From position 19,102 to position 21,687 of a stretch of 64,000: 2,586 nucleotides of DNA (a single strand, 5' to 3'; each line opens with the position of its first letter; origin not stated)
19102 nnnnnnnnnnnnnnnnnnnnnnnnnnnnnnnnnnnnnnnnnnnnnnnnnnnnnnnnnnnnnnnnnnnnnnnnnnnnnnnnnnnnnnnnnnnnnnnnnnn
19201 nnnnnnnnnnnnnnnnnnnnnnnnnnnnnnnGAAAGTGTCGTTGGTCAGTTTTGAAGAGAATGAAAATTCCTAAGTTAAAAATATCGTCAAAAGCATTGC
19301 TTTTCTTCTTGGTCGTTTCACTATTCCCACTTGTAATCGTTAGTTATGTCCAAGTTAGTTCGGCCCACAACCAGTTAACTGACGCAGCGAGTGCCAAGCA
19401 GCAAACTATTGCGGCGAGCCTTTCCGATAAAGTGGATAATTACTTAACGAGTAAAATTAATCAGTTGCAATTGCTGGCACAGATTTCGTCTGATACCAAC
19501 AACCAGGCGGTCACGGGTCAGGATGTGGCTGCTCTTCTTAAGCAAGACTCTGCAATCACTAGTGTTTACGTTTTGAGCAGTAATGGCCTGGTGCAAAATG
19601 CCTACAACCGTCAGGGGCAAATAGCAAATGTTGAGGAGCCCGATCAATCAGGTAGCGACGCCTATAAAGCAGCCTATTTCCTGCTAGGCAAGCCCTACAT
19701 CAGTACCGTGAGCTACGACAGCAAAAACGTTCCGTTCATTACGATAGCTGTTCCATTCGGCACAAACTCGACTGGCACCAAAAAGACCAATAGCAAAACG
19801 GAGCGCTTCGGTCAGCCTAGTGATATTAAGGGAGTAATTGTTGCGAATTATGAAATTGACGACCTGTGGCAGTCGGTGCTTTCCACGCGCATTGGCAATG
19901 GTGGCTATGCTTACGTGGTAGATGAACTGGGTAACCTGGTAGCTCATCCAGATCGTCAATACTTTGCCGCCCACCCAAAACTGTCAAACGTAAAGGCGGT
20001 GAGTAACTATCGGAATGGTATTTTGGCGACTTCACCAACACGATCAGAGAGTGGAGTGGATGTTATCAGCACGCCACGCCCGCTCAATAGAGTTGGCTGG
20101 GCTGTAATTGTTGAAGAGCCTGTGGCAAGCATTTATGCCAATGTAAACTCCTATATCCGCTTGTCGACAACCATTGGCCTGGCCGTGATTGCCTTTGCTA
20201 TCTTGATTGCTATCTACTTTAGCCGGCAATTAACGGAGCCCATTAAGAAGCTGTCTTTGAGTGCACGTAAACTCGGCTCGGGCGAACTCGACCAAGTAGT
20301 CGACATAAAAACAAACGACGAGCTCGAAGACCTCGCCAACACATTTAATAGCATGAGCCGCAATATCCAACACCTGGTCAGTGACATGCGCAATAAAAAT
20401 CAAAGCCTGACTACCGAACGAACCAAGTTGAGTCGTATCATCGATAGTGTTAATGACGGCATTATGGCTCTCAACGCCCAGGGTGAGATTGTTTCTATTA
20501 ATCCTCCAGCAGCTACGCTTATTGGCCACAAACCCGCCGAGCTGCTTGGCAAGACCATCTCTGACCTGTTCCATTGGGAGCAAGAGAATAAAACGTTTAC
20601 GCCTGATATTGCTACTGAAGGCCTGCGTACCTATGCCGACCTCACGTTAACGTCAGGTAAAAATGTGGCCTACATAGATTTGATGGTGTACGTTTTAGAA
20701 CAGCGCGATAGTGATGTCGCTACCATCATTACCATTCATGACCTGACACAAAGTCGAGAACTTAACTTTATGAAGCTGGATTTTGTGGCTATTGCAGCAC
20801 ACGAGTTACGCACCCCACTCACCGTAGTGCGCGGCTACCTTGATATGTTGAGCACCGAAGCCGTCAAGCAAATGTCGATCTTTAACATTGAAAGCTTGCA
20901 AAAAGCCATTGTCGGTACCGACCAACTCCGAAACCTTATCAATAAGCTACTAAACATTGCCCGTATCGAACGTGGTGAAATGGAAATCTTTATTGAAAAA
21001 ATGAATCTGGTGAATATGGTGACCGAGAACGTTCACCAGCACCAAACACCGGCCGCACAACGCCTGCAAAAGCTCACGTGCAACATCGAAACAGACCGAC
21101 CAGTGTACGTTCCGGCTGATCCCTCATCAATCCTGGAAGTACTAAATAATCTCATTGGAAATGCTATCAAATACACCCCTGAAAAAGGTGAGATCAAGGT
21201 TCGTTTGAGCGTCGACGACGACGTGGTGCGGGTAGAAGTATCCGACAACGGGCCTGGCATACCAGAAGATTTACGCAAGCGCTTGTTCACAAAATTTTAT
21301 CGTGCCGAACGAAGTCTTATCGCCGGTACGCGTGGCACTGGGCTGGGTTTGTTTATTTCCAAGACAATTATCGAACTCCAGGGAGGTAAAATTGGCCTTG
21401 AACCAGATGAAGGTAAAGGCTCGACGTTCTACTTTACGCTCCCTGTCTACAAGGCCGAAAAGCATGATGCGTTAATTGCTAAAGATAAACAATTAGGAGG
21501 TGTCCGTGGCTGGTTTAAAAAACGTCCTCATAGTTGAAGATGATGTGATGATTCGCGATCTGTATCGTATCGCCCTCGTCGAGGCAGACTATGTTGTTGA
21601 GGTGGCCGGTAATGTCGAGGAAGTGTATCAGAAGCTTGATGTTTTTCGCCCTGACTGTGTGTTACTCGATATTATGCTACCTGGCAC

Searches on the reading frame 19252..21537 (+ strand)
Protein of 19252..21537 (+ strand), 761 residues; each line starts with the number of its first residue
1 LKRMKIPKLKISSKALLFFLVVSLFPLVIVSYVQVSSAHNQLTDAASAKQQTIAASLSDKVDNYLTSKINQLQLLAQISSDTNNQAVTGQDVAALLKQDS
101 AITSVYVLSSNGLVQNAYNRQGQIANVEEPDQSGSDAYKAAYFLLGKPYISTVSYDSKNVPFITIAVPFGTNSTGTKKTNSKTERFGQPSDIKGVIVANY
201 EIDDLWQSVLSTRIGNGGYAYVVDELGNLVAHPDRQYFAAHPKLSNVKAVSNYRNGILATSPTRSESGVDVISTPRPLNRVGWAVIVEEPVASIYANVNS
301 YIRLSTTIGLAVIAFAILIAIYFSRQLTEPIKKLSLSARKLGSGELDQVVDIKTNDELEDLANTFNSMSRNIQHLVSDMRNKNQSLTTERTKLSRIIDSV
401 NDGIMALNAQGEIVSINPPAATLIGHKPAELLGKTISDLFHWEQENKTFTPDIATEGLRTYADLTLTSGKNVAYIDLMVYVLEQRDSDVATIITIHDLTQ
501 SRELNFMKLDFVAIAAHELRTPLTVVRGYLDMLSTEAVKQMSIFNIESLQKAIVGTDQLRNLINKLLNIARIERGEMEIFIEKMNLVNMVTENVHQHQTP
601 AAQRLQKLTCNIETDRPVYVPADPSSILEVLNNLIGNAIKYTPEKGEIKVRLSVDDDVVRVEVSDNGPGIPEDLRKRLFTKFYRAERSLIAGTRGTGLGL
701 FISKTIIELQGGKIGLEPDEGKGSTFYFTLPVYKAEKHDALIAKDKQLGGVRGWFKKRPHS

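Call 61: search_protein_families(library=pfam, proteins=[window:19252-21537:+], max_evalue=0.001)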
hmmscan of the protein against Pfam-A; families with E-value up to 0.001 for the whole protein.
window:19252-21537:+ (761 aa): 10 families
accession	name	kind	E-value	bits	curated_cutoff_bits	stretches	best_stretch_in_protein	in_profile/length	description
PF02518.31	HATPase_c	-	1.4e-30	106.4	26.4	1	623-732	2-109/111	Histidine kinase-, DNA gyrase B-, and HSP90-like ATPase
PF02743.24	dCache_1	-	2.3e-19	70.3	45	1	41-287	2-239/240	Cache domain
PF00512.31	HisKA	-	3.8e-15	56.1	26.9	1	508-575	2-66/66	His Kinase A (phospho-acceptor) domain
PF00672.30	HAMP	-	9.1e-14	52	25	1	323-373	2-52/53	HAMP domain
PF00989.32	PAS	-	5.6e-10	39.7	22.6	1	392-451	2-59/113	PAS fold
PF13426.13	PAS_9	-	3.5e-08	34.1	27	1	402-500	2-103/103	PAS domain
PF13188.13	PAS_8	-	4.7e-06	26.7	21.8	1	392-445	2-52/65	PAS domain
PF08448.16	PAS_4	-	9.3e-06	26.3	23.1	1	398-502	2-109/110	PAS fold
PF13581.12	HATPase_c_2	-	2.4e-05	24.8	27.4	1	629-707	38-109/127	Histidine kinase-like ATPase domain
PF08269.17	dCache_2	-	9.9e-05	22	26.5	0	203-244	192-233/298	Cache domain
